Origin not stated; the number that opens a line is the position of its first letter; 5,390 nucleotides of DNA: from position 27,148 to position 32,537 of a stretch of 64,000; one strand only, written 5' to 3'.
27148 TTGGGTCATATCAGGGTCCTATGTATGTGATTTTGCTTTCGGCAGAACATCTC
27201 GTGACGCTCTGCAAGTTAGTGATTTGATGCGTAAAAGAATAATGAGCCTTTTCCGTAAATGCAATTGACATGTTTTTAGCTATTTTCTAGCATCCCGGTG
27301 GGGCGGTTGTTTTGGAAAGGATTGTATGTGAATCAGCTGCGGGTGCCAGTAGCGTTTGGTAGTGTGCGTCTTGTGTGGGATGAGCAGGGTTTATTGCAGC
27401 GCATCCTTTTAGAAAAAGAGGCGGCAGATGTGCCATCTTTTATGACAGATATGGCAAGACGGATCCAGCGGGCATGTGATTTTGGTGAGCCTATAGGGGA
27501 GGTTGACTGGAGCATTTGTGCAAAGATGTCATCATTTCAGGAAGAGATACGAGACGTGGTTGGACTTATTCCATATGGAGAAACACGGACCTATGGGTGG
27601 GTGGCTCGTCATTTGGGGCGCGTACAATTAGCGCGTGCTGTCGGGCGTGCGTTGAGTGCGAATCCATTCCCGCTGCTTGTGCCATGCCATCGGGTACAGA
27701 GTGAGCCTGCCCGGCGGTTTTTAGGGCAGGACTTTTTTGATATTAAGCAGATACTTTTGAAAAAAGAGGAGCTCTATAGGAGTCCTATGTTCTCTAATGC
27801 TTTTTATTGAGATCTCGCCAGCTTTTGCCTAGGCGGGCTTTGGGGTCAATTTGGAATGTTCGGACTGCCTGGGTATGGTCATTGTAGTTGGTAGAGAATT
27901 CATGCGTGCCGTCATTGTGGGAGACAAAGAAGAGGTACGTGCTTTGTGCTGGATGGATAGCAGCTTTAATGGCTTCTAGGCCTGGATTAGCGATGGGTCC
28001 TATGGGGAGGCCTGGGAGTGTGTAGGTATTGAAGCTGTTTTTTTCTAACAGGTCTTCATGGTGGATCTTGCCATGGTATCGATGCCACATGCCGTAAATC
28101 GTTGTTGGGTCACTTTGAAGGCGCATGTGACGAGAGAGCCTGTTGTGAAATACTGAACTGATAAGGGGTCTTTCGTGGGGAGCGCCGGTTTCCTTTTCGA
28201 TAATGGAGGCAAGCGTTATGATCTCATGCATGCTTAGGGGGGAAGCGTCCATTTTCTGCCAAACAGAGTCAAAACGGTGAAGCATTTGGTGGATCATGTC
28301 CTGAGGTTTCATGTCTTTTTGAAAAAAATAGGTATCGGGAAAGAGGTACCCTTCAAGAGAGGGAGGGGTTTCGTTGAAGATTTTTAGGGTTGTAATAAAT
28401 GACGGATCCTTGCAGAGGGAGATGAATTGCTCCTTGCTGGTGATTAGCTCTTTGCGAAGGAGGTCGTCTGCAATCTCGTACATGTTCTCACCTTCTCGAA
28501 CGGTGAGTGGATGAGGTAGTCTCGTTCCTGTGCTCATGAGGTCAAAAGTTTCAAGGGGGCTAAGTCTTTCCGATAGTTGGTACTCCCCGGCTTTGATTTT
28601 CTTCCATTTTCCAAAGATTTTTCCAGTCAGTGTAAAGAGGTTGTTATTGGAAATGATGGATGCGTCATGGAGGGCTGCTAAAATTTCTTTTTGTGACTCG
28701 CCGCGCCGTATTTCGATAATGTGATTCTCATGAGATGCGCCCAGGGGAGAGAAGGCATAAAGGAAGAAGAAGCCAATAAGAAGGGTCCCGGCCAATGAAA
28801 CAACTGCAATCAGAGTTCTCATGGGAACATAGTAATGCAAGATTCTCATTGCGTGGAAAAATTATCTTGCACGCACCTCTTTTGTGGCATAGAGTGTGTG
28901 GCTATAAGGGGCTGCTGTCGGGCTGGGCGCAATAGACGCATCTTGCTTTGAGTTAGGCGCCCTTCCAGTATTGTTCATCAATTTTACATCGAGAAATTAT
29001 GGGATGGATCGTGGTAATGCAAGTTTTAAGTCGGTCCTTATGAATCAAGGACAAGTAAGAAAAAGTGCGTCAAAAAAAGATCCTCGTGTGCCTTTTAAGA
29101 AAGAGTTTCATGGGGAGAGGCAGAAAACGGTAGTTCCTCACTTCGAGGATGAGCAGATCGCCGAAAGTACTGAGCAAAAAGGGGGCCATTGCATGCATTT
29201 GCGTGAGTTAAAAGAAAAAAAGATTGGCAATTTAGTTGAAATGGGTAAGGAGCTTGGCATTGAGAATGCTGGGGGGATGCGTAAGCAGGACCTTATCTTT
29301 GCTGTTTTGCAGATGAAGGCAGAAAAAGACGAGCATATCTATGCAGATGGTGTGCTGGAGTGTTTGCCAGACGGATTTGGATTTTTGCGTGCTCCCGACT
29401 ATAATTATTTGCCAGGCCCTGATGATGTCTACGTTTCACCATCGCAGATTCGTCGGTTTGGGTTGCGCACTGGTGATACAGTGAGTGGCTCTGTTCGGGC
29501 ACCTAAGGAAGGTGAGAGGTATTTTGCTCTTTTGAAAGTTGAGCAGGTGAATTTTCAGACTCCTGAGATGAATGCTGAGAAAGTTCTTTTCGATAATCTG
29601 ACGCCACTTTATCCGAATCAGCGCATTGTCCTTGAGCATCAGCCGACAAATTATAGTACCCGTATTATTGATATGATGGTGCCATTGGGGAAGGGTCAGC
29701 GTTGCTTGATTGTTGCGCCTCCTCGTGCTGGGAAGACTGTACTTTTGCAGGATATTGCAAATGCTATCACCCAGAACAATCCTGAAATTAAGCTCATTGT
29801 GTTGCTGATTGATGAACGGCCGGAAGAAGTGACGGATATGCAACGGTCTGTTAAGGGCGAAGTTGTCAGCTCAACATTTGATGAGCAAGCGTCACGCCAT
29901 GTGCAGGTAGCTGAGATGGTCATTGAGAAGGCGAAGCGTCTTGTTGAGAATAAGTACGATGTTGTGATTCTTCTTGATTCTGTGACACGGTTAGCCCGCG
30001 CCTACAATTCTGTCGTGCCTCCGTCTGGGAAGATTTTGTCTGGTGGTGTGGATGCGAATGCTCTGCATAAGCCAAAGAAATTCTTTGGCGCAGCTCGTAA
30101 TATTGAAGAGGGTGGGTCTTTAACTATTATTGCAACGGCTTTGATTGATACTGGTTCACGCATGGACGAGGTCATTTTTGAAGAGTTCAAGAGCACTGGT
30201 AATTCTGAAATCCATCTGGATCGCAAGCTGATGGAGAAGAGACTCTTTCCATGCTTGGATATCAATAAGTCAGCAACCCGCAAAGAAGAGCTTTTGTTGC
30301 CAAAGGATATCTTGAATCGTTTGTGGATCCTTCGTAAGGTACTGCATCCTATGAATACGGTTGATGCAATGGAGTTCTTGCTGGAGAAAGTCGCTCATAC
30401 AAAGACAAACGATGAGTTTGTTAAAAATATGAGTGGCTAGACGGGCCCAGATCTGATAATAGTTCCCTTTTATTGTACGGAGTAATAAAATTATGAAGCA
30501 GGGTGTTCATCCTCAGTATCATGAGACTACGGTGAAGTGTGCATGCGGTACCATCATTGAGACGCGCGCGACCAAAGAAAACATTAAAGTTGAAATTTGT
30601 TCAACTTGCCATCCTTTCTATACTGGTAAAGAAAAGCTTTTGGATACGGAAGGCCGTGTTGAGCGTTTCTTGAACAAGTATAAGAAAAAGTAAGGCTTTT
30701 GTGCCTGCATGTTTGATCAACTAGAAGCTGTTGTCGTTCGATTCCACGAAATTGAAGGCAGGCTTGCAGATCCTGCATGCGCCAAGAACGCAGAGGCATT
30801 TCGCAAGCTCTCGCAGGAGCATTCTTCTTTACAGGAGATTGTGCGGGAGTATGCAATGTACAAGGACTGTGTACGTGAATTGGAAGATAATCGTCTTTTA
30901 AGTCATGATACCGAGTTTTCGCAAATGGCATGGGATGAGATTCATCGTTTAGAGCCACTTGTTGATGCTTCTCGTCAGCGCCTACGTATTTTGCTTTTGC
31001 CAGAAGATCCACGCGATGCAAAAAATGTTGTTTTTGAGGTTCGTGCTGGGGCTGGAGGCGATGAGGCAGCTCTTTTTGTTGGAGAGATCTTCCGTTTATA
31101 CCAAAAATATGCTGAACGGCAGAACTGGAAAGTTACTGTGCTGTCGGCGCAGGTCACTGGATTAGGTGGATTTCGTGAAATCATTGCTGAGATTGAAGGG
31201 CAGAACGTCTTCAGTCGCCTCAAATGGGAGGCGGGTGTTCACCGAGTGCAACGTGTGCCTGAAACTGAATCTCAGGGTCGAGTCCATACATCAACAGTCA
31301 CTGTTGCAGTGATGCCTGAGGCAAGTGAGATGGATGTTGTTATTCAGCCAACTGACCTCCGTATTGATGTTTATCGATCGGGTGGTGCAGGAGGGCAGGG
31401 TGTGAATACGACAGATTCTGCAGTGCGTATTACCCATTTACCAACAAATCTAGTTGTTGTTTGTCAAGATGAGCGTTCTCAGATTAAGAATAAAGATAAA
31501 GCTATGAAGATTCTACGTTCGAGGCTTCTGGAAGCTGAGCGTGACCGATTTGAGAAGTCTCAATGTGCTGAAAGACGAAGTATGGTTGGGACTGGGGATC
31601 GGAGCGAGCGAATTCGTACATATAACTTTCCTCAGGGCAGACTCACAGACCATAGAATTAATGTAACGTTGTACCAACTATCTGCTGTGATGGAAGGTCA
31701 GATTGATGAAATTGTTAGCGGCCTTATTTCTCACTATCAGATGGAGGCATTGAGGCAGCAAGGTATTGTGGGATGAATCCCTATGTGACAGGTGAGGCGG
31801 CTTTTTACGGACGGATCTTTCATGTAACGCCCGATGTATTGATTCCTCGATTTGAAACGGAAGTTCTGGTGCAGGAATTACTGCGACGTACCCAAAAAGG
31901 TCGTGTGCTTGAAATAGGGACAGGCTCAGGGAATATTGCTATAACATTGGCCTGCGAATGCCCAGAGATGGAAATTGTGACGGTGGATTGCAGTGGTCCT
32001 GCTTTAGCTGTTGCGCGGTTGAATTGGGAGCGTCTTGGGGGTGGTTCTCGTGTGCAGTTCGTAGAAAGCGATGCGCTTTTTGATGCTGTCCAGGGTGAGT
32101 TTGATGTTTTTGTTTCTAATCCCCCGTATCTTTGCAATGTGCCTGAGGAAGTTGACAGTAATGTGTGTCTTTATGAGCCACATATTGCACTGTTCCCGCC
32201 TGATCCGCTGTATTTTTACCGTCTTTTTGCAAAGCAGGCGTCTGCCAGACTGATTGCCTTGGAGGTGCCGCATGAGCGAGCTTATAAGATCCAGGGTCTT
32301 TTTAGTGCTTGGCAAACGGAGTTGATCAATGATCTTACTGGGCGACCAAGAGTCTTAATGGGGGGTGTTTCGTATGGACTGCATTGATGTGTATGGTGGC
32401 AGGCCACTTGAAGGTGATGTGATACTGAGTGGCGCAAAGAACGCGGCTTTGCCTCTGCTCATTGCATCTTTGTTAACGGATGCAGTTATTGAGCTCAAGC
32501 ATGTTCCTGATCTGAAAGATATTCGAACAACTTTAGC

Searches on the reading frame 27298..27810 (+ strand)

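Call 50: search_protein_families(library=pfam, proteins=[window:27298-27810:+], max_evalue=0.000001)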
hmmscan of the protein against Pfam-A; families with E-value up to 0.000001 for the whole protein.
window:27298-27810:+ (170 aa): 1 family
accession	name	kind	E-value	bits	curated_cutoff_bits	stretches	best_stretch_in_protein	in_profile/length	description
PF01035.26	DNA_binding_1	-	2.2e-21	75.9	27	1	79-158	1-80/81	6-O-methylguanine DNA methyltransferase, DNA binding domain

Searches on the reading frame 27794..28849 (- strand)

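Call 50: search_protein_families(library=pfam, proteins=[window:27794-28849:-], max_evalue=0.000001)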
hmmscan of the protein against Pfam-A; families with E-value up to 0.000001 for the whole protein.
window:27794-28849:- (351 aa): 1 family
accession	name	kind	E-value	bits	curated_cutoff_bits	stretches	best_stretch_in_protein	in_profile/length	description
PF02618.21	YceG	-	4.3e-85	285.9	32.4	1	45-330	1-274/275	YceG-like family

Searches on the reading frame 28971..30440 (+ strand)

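Call 3: search_protein_families(library=pfam, proteins=[window:28971-30440:+], max_evalue=0.01)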
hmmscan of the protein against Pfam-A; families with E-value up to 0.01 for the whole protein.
window:28971-30440:+ (489 aa): 6 families
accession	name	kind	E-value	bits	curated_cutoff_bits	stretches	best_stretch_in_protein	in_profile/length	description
PF07497.18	Rho_RNA_bind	-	2.1e-34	117.6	27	1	126-199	2-73/73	Rho termination factor, RNA-binding domain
PF00006.31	ATP-synt_ab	-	5.8e-27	95.2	29.5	1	230-435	2-212/213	ATP synthase alpha/beta family, nucleotide-binding domain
PF07498.18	Rho_N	-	4.2e-16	59.1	24.9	1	79-121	1-43/43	Rho termination factor, N-terminal domain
PF19568.5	Spore_III_AA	-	2.2e-05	24.1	27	1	219-285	121-188/306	Sporulation stage III, protein AA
PF13481.12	AAA_25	-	0.0026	17.9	27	1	239-298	30-98/195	AAA domain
PF08206.17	OB_RNB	-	0.0037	17.3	24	1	127-172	1-39/58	Ribonuclease B OB domain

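Call 4: search_protein_families(library=ncbifam, proteins=[window:28971-30440:+], max_evalue=0.01)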
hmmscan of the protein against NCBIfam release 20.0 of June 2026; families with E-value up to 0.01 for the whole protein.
window:28971-30440:+ (489 aa): 28 families (the best 25 are shown)
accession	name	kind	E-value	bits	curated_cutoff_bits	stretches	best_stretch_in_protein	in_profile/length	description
TIGR00767.1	rho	equivalog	1.6e-213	709.2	509.45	1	76-488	2-414/415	transcription termination factor Rho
NF006886.1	PRK09376.1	equivalog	2.3e-212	705.2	315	1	75-487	1-413/413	transcription termination factor Rho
NF041509.1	paralog_Rho2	exception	5.6e-138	460.1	628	1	145-486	18-359/360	transcription termination factor Rho, short form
TIGR02546.1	III_secr_ATP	equivalog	2.8e-24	85.6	604.75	1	217-464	122-370/423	type III secretion system ATPase SctN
TIGR01026.1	fliI_yscN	subfamily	5.2e-24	84.8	379.5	1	202-463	127-386/440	FliI/YscN family ATPase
TIGR03496.1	FliI_clade1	equivalog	2.9e-23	82.3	619.1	1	211-463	107-362/414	flagellar protein export ATPase FliI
TIGR03497.1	FliI_clade2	equivalog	5.7e-20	71.7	629.8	1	211-460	107-357/413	flagellar protein export ATPase FliI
NF006012.0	PRK08149.1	equivalog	6.3e-20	71.5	594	1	195-459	109-373/431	type III secretion system ATPase SctN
TIGR03498.1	FliI_clade3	equivalog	9.9e-20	70.6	587.45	1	224-462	122-364/418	flagellar protein export ATPase FliI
NF005391.0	PRK06936.1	equivalog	7e-18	64.7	657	1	216-473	137-392/439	type III secretion system ATPase SctN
NF005765.0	PRK07594.1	equivalog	3.2e-15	55.8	715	1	224-462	137-377/433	EscN/YscN/HrcN family type III secretion system ATPase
NF005295.0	PRK06820.1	equivalog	4.3e-15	55.6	690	1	215-460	137-383/440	EscN/YscN/HrcN family type III secretion system ATPase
NF006290.1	PRK08472.1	equivalog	4.3e-15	55.5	644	1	212-481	128-395/433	flagellar protein export ATPase FliI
NF006575.0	PRK09099.1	subfamily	2.4e-14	53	706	1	215-467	139-392/443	type III secretion system ATPase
NF005535.1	PRK07196.1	equivalog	3.6e-14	52.6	715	1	203-437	119-355/434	flagellar protein export ATPase FliI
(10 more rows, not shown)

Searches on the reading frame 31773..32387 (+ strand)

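Call 3: search_protein_families(library=pfam, proteins=[window:31773-32387:+], max_evalue=0.01)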
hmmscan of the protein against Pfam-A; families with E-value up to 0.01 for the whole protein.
window:31773-32387:+ (204 aa): 12 families
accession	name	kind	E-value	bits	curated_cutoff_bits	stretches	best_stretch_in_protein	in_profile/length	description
PF05175.20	MTS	-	7e-16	58.8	23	1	29-119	20-108/170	Methyltransferase small domain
PF13649.12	Methyltransf_25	-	7e-09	36.7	27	1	45-123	1-77/97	Methyltransferase domain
PF13847.12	Methyltransf_31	-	1.1e-07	32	27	1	42-116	4-81/145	Methyltransferase domain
PF08242.18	Methyltransf_12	-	3.3e-05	25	30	1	46-116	1-72/98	Methyltransferase domain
PF01170.24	UPF0020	-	5.6e-05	23.4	22.3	1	64-126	75-138/197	RMKL-like, methyltransferase domain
PF06325.19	PrmA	-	0.00011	22.3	22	1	40-116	161-233/296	Ribosomal protein L11 methyltransferase (PrmA)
PF08241.18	Methyltransf_11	-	0.00027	22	21.2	1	46-116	1-67/95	Methyltransferase domain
PF01596.23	Methyltransf_3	-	0.00033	20.4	22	1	34-102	37-106/204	O-methyltransferase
PF01135.25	PCMT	-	0.0011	19.3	20.3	1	19-100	51-132/210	Protein-L-isoaspartate(D-aspartate) O-methyltransferase (PCMT)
PF06080.18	DUF938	-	0.0015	18.8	27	1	30-73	16-57/202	Protein of unknown function (DUF938)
PF13489.12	Methyltransf_23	-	0.0032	17.7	27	1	33-89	13-61/164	Methyltransferase domain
PF02390.23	Methyltransf_4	-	0.006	16.5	24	1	44-101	4-60/173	Putative methyltransferase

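Call 4: search_protein_families(library=ncbifam, proteins=[window:31773-32387:+], max_evalue=0.01)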
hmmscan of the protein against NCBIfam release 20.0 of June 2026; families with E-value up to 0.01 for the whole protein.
window:31773-32387:+ (204 aa): 35 families (the best 25 are shown)
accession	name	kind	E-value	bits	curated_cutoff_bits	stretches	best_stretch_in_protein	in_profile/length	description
TIGR03534.1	RF_mod_PrmC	equivalog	1.5e-48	165.5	199.1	1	4-195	48-252/253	peptide chain release factor N(5)-glutamine methyltransferase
TIGR00536.1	hemK_fam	subfamily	1.5e-39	135.8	115.5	1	4-160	73-234/286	HemK family protein methyltransferase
TIGR03533.1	L3_gln_methyl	equivalog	1.1e-26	93.9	229.7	1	3-141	79-221/284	50S ribosomal protein L3 N(5)-glutamine methyltransferase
NF002421.0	PRK01544.1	equivalog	3.6e-25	88.7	567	2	41-175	138-279/524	bifunctional peptide chain release factor N(5)-glutamine methyltransferase PrmC/tRNA (guanosine(46)-N7)-methyltransferase TrmB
NF011529.0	PRK14968.1-3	equivalog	9.4e-18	64.3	162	1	17-130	11-120/198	putative methyltransferase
TIGR03704.1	PrmC_rel_meth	equivalog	8.9e-15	54.8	248.8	1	4-140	45-185/251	putative protein N(5)-glutamine methyltransferase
TIGR00537.1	hemK_rel_arch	hypoth_equivalog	9.2e-14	51.5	87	1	29-125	7-98/179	HemK2/MTQ2 family protein methyltransferase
NF011530.0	PRK14968.1-4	equivalog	7.3e-10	38.5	243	1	26-126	23-116/202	putative methyltransferase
NF007023.0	PRK09489.1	equivalog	1.5e-09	37.5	295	1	37-120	192-272/342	16S rRNA (guanine(1207)-N(2))-methyltransferase RsmC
NF011527.0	PRK14968.1-1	equivalog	1.7e-09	37.7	242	1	22-126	14-110/192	putative methyltransferase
TIGR02469.1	CbiT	equivalog_domain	8.4e-08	32.5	78.3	1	35-102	13-79/124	precorrin-6Y C5,15-methyltransferase (decarboxylating) subunit CbiT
NF047853.1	tRm6a37MtseTrmN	equivalog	4.7e-07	29.8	350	1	41-121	43-126/244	tRNA(1)(Val) (adenine(37)-N(6))-methyltransferase TrmN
NF004851.0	PRK06202.1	equivalog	6.3e-07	29.1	243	1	36-116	55-136/237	hypothetical protein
NF043040.1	corrin_prot_MT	hypoth_equivalog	8.7e-07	28.6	180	1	39-114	37-115/216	corrinoid protein-associated methyltransferase CpaM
TIGR02072.1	BioC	equivalog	5.5e-06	26.4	184.95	1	32-116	23-104/244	malonyl-ACP O-methyltransferase BioC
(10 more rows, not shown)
